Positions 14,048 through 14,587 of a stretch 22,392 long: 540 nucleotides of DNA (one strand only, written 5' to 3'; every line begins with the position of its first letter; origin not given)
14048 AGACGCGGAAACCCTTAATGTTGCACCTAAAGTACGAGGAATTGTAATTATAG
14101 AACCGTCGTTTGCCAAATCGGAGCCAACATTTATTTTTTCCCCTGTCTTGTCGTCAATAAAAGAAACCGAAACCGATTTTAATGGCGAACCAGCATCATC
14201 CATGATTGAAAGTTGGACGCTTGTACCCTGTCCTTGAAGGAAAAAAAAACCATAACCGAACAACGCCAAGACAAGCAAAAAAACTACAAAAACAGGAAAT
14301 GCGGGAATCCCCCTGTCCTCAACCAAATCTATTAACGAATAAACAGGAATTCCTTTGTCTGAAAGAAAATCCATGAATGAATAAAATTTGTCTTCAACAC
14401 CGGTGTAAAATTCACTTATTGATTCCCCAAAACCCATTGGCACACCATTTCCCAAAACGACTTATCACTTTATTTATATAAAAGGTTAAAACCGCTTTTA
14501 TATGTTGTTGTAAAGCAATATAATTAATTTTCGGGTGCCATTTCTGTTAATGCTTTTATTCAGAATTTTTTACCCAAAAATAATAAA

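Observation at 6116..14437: Giant 2,773-aa membrane-anchored surface protein with mostly unassignable sequence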

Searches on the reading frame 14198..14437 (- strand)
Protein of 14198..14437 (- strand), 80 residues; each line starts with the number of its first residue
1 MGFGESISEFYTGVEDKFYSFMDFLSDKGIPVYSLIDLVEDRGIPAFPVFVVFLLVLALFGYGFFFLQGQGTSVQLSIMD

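Call 47: find_homologous_proteins(query=A4, max_evalue=0.001)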
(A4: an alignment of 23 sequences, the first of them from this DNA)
Query A4 (23 sequences) (80 aa, profile of the alignment): 21 proteins with E <= 0.001 among 1685 candidates.
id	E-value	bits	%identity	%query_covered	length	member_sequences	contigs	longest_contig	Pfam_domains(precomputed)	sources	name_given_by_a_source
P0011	7.3e-25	104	40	100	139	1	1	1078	-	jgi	-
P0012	3.2e-24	102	43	88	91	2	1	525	-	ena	-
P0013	8.8e-24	101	42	100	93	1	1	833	-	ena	-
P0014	2.3e-23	99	47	71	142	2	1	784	PF02369.23,PF13620.13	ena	-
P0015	3.0e-22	96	34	100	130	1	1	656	-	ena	-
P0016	7.3e-22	95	38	100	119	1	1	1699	-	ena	-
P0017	8.5e-22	94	48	60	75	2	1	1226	-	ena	-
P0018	1.7e-21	93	46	60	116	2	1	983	-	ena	-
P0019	9.1e-21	91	49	54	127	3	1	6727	-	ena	-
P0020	9.5e-21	91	44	74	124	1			-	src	-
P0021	1.4e-19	87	41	94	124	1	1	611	-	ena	-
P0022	1.2e-18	84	48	76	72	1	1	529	-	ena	-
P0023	4.0e-18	83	43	75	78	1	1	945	-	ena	-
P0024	8.3e-18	82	42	54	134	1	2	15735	-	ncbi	ncbi:MAG: carboxypeptidase-like regulatory domain-containing protein, partial [archaeon]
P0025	7.3e-15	72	33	90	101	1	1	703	-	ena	-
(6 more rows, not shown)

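Call 87: search_protein_families(library=ncbifam, alignment_id=A4, max_evalue=10)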
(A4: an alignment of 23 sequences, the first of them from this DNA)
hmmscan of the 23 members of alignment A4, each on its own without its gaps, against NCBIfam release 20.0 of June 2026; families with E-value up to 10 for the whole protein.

A. member 1, seq(80 aa): 1 family
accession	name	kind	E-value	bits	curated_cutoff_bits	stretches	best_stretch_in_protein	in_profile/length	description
NF040963.1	MamI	equivalog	0.22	11.4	80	1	13-35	17-38/69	magnetosome protein MamI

B. families by the number of members that match (of 23 scanned): 9 families
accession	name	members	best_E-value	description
NF033507.3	Loki-CTERM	8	0.057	Loki-CTERM sorting domain-containing protein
NF040963.1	MamI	3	0.034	magnetosome protein MamI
TIGR02906.1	spore_CotS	1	0.16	CotS family spore coat protein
NF011615.0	PRK15041.1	1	0.17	methyl-accepting chemotaxis protein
NF033821.0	YoaK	1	0.18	YoaK family small membrane protein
NF002133.0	PRK00971.1-2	1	0.19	glutaminase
NF047981.1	RC1041_fam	1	0.22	RC1041 family protein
NF002922.0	PRK03554.1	1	0.26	Sec-independent protein translocase subunit TatA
TIGR03024.1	arch_PEF_CTERM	1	1.2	PEF-CTERM sorting domain-containing protein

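Call 101: search_protein_families(library=ncbifam, proteins=[window:14198-14437:-], max_evalue=10)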
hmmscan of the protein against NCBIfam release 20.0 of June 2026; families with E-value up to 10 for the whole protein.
seq(80 aa): 1 family
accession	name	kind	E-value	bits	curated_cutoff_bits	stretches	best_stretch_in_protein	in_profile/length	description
NF040963.1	MamI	equivalog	0.22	11.4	80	1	13-35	17-38/69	magnetosome protein MamI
